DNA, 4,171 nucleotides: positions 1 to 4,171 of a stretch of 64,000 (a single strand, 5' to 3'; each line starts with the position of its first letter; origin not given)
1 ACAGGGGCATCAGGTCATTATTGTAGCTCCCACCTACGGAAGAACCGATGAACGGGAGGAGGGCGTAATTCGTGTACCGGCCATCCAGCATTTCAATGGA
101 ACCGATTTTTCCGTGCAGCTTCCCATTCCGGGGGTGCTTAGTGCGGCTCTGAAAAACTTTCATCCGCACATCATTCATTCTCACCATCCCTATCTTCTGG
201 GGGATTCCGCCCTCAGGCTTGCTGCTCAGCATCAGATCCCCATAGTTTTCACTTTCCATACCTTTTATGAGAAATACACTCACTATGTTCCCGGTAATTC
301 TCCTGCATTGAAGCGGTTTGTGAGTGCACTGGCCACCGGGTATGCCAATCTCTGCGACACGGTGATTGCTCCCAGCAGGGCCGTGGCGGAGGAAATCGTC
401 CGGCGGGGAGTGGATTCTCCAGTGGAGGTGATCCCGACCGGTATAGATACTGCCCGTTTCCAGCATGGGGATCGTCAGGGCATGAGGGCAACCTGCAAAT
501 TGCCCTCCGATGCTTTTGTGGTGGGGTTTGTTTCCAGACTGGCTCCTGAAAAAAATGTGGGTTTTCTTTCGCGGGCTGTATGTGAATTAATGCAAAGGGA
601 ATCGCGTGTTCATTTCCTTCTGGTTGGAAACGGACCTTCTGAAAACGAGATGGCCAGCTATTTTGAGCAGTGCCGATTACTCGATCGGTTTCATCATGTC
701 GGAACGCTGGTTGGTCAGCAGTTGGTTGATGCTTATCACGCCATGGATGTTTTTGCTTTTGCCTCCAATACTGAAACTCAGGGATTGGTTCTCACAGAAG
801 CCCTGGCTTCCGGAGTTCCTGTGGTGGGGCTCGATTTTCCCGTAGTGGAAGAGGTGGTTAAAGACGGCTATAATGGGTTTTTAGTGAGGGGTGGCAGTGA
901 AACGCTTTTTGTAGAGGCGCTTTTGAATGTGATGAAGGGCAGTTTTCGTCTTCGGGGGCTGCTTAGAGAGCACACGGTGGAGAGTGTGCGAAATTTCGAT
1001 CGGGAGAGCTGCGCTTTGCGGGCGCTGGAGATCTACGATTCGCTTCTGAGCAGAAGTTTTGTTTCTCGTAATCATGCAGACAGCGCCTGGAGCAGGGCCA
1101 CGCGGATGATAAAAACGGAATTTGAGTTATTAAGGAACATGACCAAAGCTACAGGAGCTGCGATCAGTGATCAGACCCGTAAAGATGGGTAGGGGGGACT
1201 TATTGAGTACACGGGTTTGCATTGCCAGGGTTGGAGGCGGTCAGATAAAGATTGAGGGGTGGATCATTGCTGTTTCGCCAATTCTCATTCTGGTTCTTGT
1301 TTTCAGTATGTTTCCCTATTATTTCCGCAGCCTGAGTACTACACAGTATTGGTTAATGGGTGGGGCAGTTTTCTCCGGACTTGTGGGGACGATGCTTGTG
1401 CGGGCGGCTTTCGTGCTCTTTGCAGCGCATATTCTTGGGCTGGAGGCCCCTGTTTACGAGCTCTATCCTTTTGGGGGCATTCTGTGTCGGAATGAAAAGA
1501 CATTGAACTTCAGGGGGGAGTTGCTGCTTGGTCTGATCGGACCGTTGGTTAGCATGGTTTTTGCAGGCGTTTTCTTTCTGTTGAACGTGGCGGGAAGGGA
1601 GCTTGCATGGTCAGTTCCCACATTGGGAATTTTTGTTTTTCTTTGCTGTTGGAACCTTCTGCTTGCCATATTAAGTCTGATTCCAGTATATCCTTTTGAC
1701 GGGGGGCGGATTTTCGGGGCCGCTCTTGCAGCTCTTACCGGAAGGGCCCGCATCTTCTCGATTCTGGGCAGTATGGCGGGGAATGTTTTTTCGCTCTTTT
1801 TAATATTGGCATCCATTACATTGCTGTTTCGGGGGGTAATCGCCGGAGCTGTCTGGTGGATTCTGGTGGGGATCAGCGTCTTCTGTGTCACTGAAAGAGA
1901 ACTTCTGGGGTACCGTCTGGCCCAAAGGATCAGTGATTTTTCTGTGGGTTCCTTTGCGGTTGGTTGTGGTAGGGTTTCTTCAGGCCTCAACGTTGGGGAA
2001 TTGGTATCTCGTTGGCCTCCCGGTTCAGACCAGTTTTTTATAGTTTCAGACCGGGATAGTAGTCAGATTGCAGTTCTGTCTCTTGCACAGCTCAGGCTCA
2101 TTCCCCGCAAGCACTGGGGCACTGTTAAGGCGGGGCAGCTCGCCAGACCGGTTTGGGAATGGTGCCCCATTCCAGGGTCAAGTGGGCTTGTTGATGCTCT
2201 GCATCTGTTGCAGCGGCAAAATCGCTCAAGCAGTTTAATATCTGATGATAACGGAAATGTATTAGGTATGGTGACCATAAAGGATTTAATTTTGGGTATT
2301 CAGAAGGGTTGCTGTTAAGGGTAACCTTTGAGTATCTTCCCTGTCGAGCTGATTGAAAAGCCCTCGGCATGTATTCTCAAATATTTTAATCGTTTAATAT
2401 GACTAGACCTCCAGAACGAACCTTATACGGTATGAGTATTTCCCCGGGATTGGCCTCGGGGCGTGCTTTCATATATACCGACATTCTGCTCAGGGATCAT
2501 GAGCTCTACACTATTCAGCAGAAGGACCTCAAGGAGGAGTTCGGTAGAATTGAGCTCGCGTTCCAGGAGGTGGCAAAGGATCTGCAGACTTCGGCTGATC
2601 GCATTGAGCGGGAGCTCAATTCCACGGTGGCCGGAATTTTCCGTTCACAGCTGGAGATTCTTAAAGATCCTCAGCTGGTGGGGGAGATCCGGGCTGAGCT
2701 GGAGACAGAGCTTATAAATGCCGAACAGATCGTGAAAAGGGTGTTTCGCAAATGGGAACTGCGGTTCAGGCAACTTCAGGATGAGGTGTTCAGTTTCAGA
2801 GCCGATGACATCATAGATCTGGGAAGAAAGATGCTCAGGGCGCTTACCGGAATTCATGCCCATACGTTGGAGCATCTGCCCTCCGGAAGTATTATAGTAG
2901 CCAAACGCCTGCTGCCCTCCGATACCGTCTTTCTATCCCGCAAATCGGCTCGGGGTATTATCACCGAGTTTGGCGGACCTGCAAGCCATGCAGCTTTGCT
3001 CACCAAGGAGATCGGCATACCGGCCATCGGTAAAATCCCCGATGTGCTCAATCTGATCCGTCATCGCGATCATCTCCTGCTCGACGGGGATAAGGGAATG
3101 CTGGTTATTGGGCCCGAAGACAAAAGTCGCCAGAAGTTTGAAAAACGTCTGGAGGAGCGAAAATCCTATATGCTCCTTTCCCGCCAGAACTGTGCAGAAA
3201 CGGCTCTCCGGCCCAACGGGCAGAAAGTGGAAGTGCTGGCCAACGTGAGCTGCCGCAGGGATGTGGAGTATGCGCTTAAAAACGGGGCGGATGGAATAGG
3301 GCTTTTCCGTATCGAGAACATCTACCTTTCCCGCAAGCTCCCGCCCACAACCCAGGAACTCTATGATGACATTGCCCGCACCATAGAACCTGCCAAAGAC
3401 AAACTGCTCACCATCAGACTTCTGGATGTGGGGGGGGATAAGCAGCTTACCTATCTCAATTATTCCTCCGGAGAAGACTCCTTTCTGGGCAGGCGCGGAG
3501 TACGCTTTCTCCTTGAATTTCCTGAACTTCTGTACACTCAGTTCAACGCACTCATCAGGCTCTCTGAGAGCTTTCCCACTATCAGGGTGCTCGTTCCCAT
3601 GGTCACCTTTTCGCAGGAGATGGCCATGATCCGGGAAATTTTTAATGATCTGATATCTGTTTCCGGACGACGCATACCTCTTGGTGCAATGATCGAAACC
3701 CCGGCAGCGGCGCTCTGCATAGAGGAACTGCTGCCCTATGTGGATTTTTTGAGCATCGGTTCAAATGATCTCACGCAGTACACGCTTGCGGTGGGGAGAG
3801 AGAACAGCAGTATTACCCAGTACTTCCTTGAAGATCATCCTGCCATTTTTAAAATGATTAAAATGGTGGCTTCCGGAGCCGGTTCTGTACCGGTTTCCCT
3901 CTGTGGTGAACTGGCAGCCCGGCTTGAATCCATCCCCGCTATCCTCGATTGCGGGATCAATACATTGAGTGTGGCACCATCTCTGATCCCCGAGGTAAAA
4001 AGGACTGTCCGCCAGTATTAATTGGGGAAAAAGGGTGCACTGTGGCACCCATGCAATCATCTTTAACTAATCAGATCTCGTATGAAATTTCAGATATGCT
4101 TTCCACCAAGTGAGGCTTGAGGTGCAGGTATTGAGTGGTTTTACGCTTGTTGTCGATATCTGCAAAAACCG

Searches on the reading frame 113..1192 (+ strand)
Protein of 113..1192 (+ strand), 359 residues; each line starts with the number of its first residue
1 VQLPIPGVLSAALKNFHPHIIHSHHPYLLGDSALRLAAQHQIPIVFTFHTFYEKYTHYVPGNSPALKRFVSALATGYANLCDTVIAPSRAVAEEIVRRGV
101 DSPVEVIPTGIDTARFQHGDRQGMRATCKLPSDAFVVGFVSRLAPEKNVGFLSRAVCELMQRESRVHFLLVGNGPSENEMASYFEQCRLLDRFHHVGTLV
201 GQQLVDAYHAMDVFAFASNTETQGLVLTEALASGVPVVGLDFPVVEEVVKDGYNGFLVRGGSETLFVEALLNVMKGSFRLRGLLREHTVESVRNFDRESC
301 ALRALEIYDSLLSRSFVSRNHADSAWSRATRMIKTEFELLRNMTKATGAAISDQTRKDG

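Call 58: search_protein_families(library=pfam, proteins=[window:113-1192:+], max_evalue=0.001)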
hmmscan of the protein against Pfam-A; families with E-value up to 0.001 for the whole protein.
window:113-1192:+ (359 aa): 4 families
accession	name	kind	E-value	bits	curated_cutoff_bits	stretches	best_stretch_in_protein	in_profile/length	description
PF00534.26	Glycos_transf_1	-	2.7e-28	99.1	26.4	1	128-277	9-159/172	Glycosyl transferases group 1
PF13692.12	Glyco_trans_1_4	-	1.2e-27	97.4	27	1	135-274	2-140/142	Glycosyl transferases group 1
PF13439.12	Glyco_transf_4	-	2.5e-27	96.4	28.5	1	8-115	63-170/170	Glycosyltransferase Family 4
PF13579.12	Glyco_trans_4_4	-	4.3e-16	60.1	29.7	1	8-110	62-158/158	Glycosyl transferase 4-like domain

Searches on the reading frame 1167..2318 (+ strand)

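Call 58: search_protein_families(library=pfam, proteins=[window:1167-2318:+], max_evalue=0.001)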
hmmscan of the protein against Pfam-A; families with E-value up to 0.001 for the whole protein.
window:1167-2318:+ (383 aa): 2 families
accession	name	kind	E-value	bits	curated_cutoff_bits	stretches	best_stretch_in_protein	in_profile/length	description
PF02163.28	Peptidase_M50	-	1.3e-05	25.1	27.2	1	154-194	161-201/221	Peptidase family M50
PF00571.33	CBS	-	3.5e-05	24.5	24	1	337-376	14-53/57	CBS domain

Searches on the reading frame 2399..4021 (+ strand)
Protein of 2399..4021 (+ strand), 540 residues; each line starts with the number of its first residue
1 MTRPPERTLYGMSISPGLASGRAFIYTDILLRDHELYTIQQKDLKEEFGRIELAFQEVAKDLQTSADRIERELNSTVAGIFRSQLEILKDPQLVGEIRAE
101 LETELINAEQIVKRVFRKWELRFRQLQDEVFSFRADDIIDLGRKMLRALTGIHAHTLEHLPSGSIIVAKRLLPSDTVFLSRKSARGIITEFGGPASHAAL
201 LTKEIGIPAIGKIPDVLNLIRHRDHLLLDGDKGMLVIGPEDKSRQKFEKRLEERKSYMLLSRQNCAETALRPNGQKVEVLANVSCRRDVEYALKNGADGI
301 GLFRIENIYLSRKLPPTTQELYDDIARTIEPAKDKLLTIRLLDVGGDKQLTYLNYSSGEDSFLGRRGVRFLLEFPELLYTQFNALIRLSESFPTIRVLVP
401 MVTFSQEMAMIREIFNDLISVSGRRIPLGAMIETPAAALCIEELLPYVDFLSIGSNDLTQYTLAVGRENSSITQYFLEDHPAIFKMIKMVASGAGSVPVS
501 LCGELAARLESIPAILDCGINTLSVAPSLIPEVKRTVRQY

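Call 41: find_encoding_contigs(protein=window:2399-4021:+, flank=10000, max_places=3)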
Protein window:2399-4021:+ (540 aa): no gene with exactly this product is on record in the collection.

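Call 58: search_protein_families(library=pfam, proteins=[window:2399-4021:+], max_evalue=0.001)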
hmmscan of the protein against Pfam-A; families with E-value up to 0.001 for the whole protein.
window:2399-4021:+ (540 aa): 3 families
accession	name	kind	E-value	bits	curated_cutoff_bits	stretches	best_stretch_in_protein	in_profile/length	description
PF02896.24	PEP-utilizers_C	-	4.4e-72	243.2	22.8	1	268-539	11-290/293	PEP-utilising enzyme, PEP-binding domain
PF05524.18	PEP-utilisers_N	-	1.1e-20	74.5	24.4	1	11-132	2-119/121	PEP-utilising enzyme, N-terminal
PF00391.29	PEP-utilizers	-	1.2e-17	63.7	23.1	1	161-233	2-72/72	PEP-utilising enzyme, mobile domain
